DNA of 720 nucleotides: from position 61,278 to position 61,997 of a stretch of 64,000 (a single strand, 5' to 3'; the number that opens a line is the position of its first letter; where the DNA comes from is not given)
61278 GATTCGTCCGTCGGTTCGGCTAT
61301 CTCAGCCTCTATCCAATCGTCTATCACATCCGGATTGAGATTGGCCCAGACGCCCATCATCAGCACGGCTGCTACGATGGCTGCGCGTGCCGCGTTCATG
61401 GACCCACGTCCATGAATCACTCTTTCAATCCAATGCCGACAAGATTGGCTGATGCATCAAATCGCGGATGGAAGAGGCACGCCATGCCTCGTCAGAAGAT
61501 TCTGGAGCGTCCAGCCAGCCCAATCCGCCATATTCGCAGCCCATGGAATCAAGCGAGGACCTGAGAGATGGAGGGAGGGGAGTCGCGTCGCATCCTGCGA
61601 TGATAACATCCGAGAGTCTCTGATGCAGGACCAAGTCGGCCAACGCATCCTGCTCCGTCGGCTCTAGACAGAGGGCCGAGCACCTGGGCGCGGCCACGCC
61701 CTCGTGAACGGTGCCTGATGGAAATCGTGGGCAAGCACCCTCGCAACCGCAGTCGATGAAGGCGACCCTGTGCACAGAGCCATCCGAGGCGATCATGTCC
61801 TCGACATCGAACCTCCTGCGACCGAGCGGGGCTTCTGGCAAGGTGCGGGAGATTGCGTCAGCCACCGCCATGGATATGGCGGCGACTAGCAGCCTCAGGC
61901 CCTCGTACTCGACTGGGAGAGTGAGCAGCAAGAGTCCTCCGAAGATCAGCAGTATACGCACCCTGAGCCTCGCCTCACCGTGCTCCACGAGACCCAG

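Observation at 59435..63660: Minus-strand operon: secreted Cys-containing protein, TatC with a cysteine-rich C-terminal domain, and M6-like metallopeptidase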

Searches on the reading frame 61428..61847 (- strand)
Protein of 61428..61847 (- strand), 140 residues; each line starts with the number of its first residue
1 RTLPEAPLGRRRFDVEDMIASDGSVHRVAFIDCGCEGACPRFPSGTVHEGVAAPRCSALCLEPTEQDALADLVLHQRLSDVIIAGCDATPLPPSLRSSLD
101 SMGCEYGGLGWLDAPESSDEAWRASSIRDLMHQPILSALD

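Call 5: search_protein_families(library=pfam, proteins=[window:61428-61847:-], max_evalue=10)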
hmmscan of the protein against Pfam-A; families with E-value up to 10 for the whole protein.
seq(140 aa): 0 families

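Call 11: search_solved_structures(query=A2, max_evalue=10, show_alignments=3)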
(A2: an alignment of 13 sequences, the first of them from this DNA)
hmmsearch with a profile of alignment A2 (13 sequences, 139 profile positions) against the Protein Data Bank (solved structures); distinct sequences matched with E-value up to 10: 1.
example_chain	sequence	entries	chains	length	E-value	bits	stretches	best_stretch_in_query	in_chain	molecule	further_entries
6eem_A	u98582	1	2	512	1.1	12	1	53-130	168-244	Tyrosine/dopa decarboxylase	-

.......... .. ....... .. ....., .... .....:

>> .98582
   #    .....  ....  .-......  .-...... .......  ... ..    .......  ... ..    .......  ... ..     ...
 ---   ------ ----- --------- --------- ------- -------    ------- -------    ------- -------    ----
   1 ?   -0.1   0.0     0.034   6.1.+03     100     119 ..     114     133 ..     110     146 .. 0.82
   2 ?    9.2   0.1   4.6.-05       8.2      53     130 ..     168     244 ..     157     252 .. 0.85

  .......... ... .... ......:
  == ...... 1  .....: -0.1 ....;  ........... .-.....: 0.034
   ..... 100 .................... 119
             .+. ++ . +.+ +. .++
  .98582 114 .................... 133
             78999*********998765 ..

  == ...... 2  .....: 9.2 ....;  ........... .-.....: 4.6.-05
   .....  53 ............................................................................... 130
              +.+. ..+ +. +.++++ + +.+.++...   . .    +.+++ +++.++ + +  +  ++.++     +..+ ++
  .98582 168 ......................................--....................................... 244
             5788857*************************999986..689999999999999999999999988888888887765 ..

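Call 32: search_protein_representatives(alignment_id=A2)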
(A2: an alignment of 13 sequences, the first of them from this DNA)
Query: 13 sequences, 139 profile positions. Proteins with E-value up to 0.001 (for the whole library): 68; up to 1e-10: 46; up to 1e-30: 5. The best 68 are listed.
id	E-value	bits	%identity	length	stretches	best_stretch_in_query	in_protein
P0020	3.1e-56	205.0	-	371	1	1-139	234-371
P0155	1.3e-55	203.1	-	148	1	1-139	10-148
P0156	1.9e-43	163.6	-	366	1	1-129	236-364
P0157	6.2e-41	155.5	-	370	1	1-138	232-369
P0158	2.0e-35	137.7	-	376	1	1-136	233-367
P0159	1.1e-27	112.6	-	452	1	11-129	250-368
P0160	1.6e-27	112.0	-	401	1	15-119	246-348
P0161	1.5e-26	108.9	-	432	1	16-117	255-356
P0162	2.6e-26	108.1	-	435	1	17-117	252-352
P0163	1.1e-25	106.0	-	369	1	4-118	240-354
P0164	2.4e-24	101.8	-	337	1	18-127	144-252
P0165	7.7e-24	100.1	-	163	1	19-119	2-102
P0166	9.9e-24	99.7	-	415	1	13-117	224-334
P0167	1.0e-23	99.7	-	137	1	6-121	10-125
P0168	8.4e-23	96.7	-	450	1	6-121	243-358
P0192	6.9e-14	67.9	-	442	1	11-122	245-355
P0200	6.3e-10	55.0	-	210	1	15-122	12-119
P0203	6.5e-08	48.5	-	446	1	7-119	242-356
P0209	6.6e-06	42.0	-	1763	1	52-99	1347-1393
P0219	3.7e-04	36.3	-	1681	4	57-86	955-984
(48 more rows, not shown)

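Call 41: find_encoding_contigs(protein=P0161, flank=8000, max_places=2)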
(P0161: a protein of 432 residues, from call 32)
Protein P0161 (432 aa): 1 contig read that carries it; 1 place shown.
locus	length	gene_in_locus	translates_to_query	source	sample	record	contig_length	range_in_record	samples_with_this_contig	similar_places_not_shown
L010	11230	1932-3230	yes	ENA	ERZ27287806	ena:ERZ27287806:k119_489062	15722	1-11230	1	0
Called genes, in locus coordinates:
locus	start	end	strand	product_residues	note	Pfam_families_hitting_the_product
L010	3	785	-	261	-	?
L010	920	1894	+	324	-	-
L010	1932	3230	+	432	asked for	PF00902:TatC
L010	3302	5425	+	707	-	PF05547:Peptidase_M6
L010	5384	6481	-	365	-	PF01974:tRNA_int_endo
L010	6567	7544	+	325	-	-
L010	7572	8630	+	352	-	PF00294:PfkB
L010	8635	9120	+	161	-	PF01951:Archease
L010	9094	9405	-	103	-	-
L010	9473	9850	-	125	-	PF03100:CcmE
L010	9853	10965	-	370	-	PF01180:DHO_dh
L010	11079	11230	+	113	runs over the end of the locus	-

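Call 42: find_encoding_contigs(protein=P0192, flank=8000, max_places=2)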
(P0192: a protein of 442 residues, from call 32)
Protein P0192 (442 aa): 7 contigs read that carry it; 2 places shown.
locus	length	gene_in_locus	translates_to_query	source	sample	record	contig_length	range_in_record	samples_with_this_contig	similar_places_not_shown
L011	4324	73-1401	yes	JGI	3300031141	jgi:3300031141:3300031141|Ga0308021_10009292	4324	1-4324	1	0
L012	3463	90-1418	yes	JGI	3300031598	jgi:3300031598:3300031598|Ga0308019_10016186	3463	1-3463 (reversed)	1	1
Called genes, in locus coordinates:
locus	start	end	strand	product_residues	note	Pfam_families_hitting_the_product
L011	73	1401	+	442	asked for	PF00902:TatC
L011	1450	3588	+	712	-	PF05547:Peptidase_M6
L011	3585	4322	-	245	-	?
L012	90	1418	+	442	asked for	PF00902:TatC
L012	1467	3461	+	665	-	?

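Call 44: predict_structure(alignment_id=A4)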
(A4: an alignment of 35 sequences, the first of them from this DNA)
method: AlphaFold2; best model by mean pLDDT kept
length: 115 residues; sequences in the alignment: 35
mean_pLDDT: 92.4   pTM: 0.82
mean pLDDT of the five models: 92.4, 91.0, 89.0, 88.9, 88.7
residues with pLDDT >= 90: 84; 70-90: 28; 50-70: 3; < 50: 0
segments of 3 or more residues with pLDDT < 50: none
pLDDT, mean of each block of 10 residues (from residue 1): 94 97 92 87 96 98 98 93 98 94 80 69
secondary structure, 60 per line:
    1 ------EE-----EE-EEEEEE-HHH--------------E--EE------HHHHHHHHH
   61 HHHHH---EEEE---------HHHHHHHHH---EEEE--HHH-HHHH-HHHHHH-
elements in order: E17-22 H52-65 E69-72 H82-90 E94-97 H104-107 H109-114

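Call 70: search_protein_families(library=pfam, proteins=[P0209, P0219, P0159, P0168, P0192, P0203, P0200, P0166], max_evalue=0.01)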
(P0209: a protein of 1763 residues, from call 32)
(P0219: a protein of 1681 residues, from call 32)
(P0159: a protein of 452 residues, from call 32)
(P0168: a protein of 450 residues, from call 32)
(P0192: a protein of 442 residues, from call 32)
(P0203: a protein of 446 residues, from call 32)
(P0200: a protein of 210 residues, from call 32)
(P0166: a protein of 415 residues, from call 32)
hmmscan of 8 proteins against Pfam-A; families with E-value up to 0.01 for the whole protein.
P0209 (1763 aa): 7 families
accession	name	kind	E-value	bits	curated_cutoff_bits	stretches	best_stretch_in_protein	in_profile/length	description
PF22544.2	HYDIN_VesB_CFA65-like_Ig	-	1.9e-27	95.8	25.5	0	1397-1465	24-93/100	HYDIN/CFA65/VesB-like, Ig-like domain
PF24816.2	Ig_CFAP65__9th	-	8e-21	75.2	24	0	195-230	129-164/170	Cilia- and flagella-associated protein 65-like, Ig-like domain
PF22073.2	Cep192_D4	-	4.6e-20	72.3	35.5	0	1312-1358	49-95/112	Cep192 domain 4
PF16041.10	APD1-4_M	-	7.8e-16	58.7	25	0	1284-1338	5-56/108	E3 ubiquitin-protein ligase APD1-4, middle domain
PF00537.24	Toxin_3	-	2.1e-05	25.1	21.5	0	190-209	24-43/55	Scorpion toxin-like domain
PF19016.5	DUF5745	-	2.3e-05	24.6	27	0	733-755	29-51/59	Domain of unknown function (DUF5745)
PF10282.15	Lactonase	-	6.8e-05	22.7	21.7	1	1595-1745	176-331/344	Lactonase, 7-bladed beta-propeller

P0219 (1681 aa): 8 families
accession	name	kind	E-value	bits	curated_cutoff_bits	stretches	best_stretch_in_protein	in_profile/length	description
PF01443.25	Viral_helicase1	-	2.7e-10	40.9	21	1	317-493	55-198/228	Viral superfamily 1 RNA helicase core domain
PF21474.3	DNApolII_N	-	2e-09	37.5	25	0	1204-1217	12-24/36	DNA polymerase II, N-terminal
PF09848.15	SLFN-g3_helicase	-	1.5e-07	31.5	24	1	160-396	5-169/354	Schlafen group 3, DNA/RNA helicase domain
PF21544.3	PorZ_N_b_propeller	-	2.3e-07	31.6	27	0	874-909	68-103/154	TSS9, PorZ, N-terminal beta-propeller domain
PF09298.16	FAA_hydrolase_N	-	5.5e-05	23.7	25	0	1577-1605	41-69/105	Fumarylacetoacetase N-terminal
PF13401.12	AAA_22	-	0.00082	20.1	27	0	160-346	9-109/130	AAA domain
PF18723.6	HMUDK_hel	-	0.0013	18.6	25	0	1005-1035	41-71/281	5-hmdU DNA kinase, helical domain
PF19706.4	DUF6203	-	0.0089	16.4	26.7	0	944-961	8-25/54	Family of unknown function (DUF6203)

P0159 (452 aa): 1 family
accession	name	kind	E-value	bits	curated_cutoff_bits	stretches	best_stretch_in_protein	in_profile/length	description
PF00902.23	TatC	-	4.3e-13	50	25.1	1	18-199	2-181/208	Sec-independent protein translocase protein (TatC)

P0168 (450 aa): 1 family
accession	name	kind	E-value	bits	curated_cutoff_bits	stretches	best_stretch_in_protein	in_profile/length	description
PF00902.23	TatC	-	8.3e-14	52.3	25.1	1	17-189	2-172/208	Sec-independent protein translocase protein (TatC)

P0192 (442 aa): 2 families
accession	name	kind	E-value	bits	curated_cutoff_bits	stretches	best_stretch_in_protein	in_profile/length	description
PF00902.23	TatC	-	1.5e-16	61.3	25.1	1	15-221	1-206/208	Sec-independent protein translocase protein (TatC)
PF16926.10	HisKA_4TM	-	0.0065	16.7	22.6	0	88-129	45-86/130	Archaeal 4TM region of histidine kinase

P0203 (446 aa): 1 family
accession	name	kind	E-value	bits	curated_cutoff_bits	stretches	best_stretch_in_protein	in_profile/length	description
PF00902.23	TatC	-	5e-18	66.1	25.1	1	16-212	2-196/208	Sec-independent protein translocase protein (TatC)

P0200 (210 aa): 0 families

P0166 (415 aa): 1 family
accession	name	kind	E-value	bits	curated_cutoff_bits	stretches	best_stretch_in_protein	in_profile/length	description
PF00902.23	TatC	-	2e-09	38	25.1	1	5-160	12-168/208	Sec-independent protein translocase protein (TatC)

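Call 71: search_protein_families(library=pfam, proteins=[L010:920-1894:+], max_evalue=10)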
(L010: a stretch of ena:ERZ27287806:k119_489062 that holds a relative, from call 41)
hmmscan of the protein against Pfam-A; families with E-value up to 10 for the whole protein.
L010:920-1894:+ (324 aa): 0 families

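Call 81: find_encoding_contigs(protein=P0200, flank=4000, max_places=2)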
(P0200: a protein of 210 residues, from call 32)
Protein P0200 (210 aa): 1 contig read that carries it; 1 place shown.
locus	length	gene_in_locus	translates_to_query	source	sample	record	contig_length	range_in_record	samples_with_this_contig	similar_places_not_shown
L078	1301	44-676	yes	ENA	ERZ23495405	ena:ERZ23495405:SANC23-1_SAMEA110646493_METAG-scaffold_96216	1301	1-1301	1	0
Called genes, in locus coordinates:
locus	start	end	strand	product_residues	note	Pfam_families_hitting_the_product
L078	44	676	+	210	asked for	-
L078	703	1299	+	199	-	?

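Call 82: find_encoding_contigs(protein=P0155, flank=4000, max_places=2)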
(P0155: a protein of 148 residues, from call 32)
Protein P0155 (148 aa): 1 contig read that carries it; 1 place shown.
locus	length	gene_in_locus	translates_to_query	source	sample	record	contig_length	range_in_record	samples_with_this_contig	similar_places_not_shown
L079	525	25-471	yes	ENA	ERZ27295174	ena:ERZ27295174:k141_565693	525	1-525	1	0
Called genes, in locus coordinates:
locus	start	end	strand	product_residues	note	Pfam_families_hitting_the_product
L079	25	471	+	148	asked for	-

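Call 87: fold_search(model_id=the predicted structure, library=pdb)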
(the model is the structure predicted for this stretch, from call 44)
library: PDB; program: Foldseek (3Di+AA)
matches with E <= 10: 1415; with E <= 0.001: 0
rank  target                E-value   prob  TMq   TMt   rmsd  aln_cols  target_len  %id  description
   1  5odi_A                2.1e-03  1.00  0.56  0.12   5.1       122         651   16  Heterodisulfide reductase / [NiFe]-hydrogenase complex from Methanothermococcus thermolithotrophicus cocrystallized wi (released 2017-08-30)
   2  5odc_A                2.2e-03  1.00  0.61  0.13   4.5       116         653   15  Heterodisulfide reductase / [NiFe]-hydrogenase complex from Methanothermococcus thermolithotrophicus at 2.3 A resoluti (released 2017-08-30)
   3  5odh_A                2.9e-03  1.00  0.64  0.14   3.5       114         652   15  Heterodisulfide reductase / [NiFe]-hydrogenase complex from Methanothermococcus thermolithotrophicus soaked with heter (released 2017-08-30)
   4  7bkd_A                4.6e-03  1.00  0.54  0.11   4.2       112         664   16  Formate dehydrogenase - heterodisulfide reductase - formylmethanofuran dehydrogenase complex from Methanospirillum hun (released 2021-09-29)
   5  8rvy_A                9.5e-03  0.99  0.50  0.11   6.0       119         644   12  CryoEM structure of the Elp-Hdr complex of Methanothermobacter marburgensis state 1 (composite structure) (released 2025-05-14)
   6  8rvu_A                1.0e-02  0.99  0.52  0.12   4.4       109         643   12  CryoEM structure of the Elp-Hdr complex of Methanothermobacter marburgensis state 2 (composite structure) (released 2025-05-14)
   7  2ps9_B                1.5e-02  0.92  0.37  0.19   5.0        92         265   10  Structure and metal binding properties of ZnuA, a periplasmic zinc transporter from Escherichia coli (released 2007-06-05)
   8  4n0w_D                3.3e-02  0.77  0.36  0.13   5.1        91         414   11  X-ray crystal structure of a serine hydroxymethyltransferase from Burkholderia cenocepacia with covalently attached py (released 2013-12-11)
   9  4n0w_B                4.1e-02  0.80  0.38  0.13   4.8        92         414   11  X-ray crystal structure of a serine hydroxymethyltransferase from Burkholderia cenocepacia with covalently attached py (released 2013-12-11)
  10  2ps3_A                5.3e-02  0.77  0.37  0.18   4.7        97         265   10  Structure and metal binding properties of ZnuA, a periplasmic zinc transporter from Escherichia coli (released 2007-06-05)
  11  4n0w_A                6.9e-02  0.66  0.37  0.13   4.8        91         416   11  X-ray crystal structure of a serine hydroxymethyltransferase from Burkholderia cenocepacia with covalently attached py (released 2013-12-11)
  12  4rae_B                7.4e-02  0.63  0.37  0.15   6.1        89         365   13  Crystal structure of Rv1600 encoded aminotransferase from Mycobacterium tuberculosis (released 2015-09-23)
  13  4otl_A                7.4e-02  0.63  0.36  0.13   5.3        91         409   11  X-ray Crystal Structure of Serine Hydroxymethyl Transferase from Burkholderia cenocepacia bound to PLP and Glycine (released 2014-04-23)
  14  3dlb_B                7.4e-02  0.38  0.34  0.09   7.9       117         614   12  Crystal structure of the guide-strand-containing Argonaute protein silencing complex (released 2008-09-02)
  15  4rk6_B                9.0e-02  0.92  0.43  0.19   5.2        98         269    7  Crystal structure of LacI family transcriptional regulator CCPA from Weissella paramesenteroides, Target EFI-512926, w (released 2014-10-29)
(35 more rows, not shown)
